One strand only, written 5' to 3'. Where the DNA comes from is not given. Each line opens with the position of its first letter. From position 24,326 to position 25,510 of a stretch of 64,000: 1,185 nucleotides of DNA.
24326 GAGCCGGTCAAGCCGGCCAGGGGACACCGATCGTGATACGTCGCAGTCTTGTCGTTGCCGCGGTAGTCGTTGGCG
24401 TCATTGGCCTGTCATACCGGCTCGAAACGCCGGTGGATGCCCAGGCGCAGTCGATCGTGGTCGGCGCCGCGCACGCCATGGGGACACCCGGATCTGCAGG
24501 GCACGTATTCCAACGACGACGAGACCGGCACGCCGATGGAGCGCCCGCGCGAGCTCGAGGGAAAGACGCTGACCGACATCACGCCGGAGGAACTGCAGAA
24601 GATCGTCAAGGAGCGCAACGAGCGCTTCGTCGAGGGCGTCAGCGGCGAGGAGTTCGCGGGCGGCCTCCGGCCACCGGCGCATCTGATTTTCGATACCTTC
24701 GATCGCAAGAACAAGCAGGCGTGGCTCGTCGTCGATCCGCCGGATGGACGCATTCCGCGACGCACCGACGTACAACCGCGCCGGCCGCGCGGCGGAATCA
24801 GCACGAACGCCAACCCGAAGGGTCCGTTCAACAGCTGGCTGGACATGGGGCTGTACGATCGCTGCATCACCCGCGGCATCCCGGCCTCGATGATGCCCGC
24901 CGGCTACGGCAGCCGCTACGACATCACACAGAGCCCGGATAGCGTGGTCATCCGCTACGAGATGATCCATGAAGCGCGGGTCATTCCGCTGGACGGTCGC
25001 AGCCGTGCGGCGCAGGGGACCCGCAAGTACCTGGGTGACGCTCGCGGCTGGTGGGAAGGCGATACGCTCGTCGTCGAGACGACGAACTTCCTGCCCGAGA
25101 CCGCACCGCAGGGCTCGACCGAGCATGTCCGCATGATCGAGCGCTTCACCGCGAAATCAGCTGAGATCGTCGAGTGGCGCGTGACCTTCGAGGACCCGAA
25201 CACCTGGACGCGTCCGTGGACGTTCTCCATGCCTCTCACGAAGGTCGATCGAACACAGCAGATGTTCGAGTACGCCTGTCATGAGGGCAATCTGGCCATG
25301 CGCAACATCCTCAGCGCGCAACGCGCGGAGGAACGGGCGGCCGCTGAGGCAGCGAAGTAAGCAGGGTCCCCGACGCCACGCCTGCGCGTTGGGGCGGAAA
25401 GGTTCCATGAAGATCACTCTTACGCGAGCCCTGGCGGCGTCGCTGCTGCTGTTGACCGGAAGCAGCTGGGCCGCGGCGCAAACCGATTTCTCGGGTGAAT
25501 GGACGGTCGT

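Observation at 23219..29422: Six-gene operon: hydroquinone-type dioxygenase and maleylacetate-reductase-like genes bracket four secreted proteins of unknown function, directly downstream of a TBDR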

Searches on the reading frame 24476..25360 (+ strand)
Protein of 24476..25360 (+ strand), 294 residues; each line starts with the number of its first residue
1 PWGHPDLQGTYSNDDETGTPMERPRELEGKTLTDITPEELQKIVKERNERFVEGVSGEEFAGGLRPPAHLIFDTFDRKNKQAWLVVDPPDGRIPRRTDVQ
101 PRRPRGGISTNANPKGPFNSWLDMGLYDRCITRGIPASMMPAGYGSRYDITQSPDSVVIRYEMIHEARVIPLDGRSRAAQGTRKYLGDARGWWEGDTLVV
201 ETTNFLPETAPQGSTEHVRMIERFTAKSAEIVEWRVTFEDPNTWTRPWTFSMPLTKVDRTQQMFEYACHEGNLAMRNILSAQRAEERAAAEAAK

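Call 7: search_protein_families(library=pfam, proteins=[window:24476-25360:+], max_evalue=0.01)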
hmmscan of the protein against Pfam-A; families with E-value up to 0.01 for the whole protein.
window:24476-25360:+ (294 aa): 0 families

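Call 13: search_protein_families(library=ncbifam, proteins=[window:24476-25360:+], max_evalue=0.001)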
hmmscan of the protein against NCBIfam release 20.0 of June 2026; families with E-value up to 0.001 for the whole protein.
window:24476-25360:+ (294 aa): 0 families

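Call 23: find_homologous_proteins(query=window:24476-25360:+)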
Query window:24476-25360:+ (294 aa): 8000 proteins with E <= 0.001 among 8000 candidates; the best 120 are listed.
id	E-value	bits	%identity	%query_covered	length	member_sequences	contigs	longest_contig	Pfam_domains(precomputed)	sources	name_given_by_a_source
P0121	2.9e-187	639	94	95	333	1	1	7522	-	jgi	jgi:hypothetical protein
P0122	4.2e-187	639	92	96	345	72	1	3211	-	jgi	jgi:hypothetical protein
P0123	3.2e-186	636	91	100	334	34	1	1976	-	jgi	jgi:hypothetical protein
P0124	7.4e-186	635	92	95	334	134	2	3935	-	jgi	jgi:hypothetical protein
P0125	4.6e-185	632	92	95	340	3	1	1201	-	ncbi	-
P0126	1.5e-184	630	93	96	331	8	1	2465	-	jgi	-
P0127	6.5e-184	628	91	100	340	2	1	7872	-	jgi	jgi:hypothetical protein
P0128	9.8e-184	628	91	96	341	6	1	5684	-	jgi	jgi:hypothetical protein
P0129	2.6e-183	626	88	96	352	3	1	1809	-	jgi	-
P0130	4.5e-183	626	90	95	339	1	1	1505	-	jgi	jgi:hypothetical protein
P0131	5.5e-183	625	90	96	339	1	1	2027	-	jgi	jgi:hypothetical protein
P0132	3.9e-182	622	92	96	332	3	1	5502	-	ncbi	-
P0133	7.6e-182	622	90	95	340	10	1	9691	-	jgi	jgi:hypothetical protein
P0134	3.3e-181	619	90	99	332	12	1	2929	-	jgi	-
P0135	3.2e-180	616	90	95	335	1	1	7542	-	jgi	-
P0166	3.2e-167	573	84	98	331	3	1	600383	-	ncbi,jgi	ncbi:MAG TPA: hypothetical protein VGF24_36360 [Vicinamibacterales bacterium]|jgi:hypothetical prote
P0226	1.5e-160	552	81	98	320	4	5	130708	-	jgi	jgi:hypothetical protein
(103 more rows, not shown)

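Call 25: find_encoding_contigs(protein=P0166, flank=8000, max_places=2)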
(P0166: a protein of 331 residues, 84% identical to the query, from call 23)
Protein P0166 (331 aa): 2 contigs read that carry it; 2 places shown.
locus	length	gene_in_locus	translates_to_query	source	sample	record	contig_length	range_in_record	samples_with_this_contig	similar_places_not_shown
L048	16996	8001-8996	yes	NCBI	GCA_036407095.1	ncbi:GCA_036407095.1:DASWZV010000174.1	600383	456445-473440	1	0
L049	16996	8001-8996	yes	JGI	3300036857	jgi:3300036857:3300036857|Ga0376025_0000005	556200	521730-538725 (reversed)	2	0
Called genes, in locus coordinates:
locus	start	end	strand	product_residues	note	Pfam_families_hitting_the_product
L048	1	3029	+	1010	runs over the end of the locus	PF13620:CarboxypepD_reg, PF13715:CarbopepD_reg_2 (weak), PF25183:OMP_b-brl_4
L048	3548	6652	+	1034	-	PF13620:CarboxypepD_reg, PF13715:CarbopepD_reg_2 (weak), PF17210:SdrD_B (weak), PF25183:OMP_b-brl_4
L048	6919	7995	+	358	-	PF00903:Glyoxalase (faint)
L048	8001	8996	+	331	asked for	-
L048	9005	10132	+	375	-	PF00465:Fe-ADH, PF13685:Fe-ADH_2, PF25137:ADH_Fe_C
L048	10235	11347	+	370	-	PF01717:Meth_synt_2, PF01208:URO-D (weak)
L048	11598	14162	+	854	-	PF25174:Beta-prop_THOC3 (faint), PF08450:SGL (faint), PF16819:DUF5074 (faint), PF21783:YNCE (faint), PF22494:choice_anch_I (faint), PF10282:Lactonase (weak), PF04185:Phosphoesterase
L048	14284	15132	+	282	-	PF00756:Esterase (weak), PF00326:Peptidase_S9 (faint)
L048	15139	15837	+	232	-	PF13030:DUF3891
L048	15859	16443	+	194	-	PF00027:cNMP_binding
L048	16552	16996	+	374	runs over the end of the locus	-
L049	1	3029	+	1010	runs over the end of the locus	PF13620:CarboxypepD_reg, PF13715:CarbopepD_reg_2 (weak), PF25183:OMP_b-brl_4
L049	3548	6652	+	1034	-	PF13620:CarboxypepD_reg, PF13715:CarbopepD_reg_2 (weak), PF17210:SdrD_B (weak), PF25183:OMP_b-brl_4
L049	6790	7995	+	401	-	PF00903:Glyoxalase (faint)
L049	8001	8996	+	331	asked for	-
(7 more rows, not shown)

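Call 27: find_encoding_contigs(protein=P0226, flank=8000, max_places=3)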
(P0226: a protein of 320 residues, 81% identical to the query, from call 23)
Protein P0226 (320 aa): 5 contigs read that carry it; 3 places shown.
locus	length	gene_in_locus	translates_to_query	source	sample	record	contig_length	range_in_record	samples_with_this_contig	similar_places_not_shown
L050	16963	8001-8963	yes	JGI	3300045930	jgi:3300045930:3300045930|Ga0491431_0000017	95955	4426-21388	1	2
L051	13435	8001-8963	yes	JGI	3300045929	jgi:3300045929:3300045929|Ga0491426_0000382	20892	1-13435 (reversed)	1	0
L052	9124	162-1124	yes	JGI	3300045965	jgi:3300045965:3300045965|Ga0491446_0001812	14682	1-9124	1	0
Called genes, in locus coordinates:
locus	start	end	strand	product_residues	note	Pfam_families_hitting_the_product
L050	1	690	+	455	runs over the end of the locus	PF00733:Asn_synthase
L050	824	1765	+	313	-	PF04055:Radical_SAM (weak)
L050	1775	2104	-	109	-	-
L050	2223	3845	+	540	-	PF01494:FAD_binding_3 (faint), PF04820:Trp_halogenase (weak)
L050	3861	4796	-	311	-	PF00126:HTH_1, PF03466:LysR_substrate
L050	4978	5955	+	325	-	-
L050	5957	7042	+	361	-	PF00753:Lactamase_B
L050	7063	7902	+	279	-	-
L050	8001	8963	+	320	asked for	-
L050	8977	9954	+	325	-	PF00903:Glyoxalase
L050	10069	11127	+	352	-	PF04303:PrpF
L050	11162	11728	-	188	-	-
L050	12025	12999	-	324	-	PF10282:Lactonase (faint), PF22494:choice_anch_I (faint), PF23381:Beta-prop_IFT122_1st (weak), PF02239:Cytochrom_D1 (weak), PF16819:DUF5074, PF25174:Beta-prop_THOC3, PF21783:YNCE, PF23414:Beta-prop_EML_2 (weak), +4 more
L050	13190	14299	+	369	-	PF00355:Rieske, PF00848:Ring_hydroxyl_A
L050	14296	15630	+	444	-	PF00324:AA_permease, PF13520:AA_permease_2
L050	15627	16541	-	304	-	PF00126:HTH_1, PF03466:LysR_substrate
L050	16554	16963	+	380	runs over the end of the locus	PF13442:Cytochrome_CBB3 (weak)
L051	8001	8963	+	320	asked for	-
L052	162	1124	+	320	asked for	-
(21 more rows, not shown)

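Call 31: search_solved_structures(query=A2, max_evalue=10)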
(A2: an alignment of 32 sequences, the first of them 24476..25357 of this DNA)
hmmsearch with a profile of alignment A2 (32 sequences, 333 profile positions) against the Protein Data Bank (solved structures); distinct sequences matched with E-value up to 10: 0.

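Call 32: search_protein_families(library=pfam, proteins=[window:24476-25360:+], max_evalue=10)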
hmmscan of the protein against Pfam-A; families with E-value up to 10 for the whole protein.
window:24476-25360:+ (294 aa): 0 families

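Call 37: search_protein_families(library=pfam, proteins=[L050:9973-11127:+], max_evalue=0.001)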
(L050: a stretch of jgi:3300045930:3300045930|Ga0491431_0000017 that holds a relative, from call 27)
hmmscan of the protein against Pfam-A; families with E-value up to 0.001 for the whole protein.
L050:9973-11127:+ (384 aa): 1 family
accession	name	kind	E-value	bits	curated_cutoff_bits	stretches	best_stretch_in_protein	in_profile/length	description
PF04303.18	PrpF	-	7.2e-105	351.4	27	1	28-379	3-371/371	PrpF protein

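Call 68: find_related_loci(query=A2, collection=metagenome_contigs, flank=7000)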
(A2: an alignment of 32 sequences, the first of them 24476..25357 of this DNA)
Query A2 (294 aa) in metagenome_contigs; peptide patterns used: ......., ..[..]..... (x = any residue, [..] = any of these).
600 stretches matched a pattern (row limit reached: there are more); 505 encode a relative of the query (tblastn E <= 1e-3); the best 80 are kept; 80 distinct loci.
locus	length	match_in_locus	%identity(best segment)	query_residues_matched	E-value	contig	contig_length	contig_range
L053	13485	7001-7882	91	1-294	0e+0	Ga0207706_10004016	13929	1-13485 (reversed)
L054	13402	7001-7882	90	1-294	0e+0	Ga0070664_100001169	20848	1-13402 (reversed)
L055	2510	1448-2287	94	1-280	0e+0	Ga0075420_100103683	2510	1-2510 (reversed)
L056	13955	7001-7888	90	1-290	0e+0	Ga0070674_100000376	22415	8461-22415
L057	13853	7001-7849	92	1-283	0e+0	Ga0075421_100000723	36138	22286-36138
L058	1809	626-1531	88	1-283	0e+0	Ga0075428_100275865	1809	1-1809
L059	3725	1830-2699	91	1-291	0e+0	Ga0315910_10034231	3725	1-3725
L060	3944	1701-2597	88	1-292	0e+0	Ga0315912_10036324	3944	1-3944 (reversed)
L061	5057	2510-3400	84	1-289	3e-174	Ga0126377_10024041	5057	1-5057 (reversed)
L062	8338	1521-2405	83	1-289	2e-170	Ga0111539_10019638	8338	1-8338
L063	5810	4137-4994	85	1-287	3e-172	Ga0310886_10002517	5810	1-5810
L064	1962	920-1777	85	1-287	0e+0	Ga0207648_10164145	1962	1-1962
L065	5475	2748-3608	85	1-286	3e-171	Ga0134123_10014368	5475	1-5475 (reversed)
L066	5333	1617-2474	85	1-287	2e-170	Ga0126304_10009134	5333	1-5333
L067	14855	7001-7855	85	1-287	1e-166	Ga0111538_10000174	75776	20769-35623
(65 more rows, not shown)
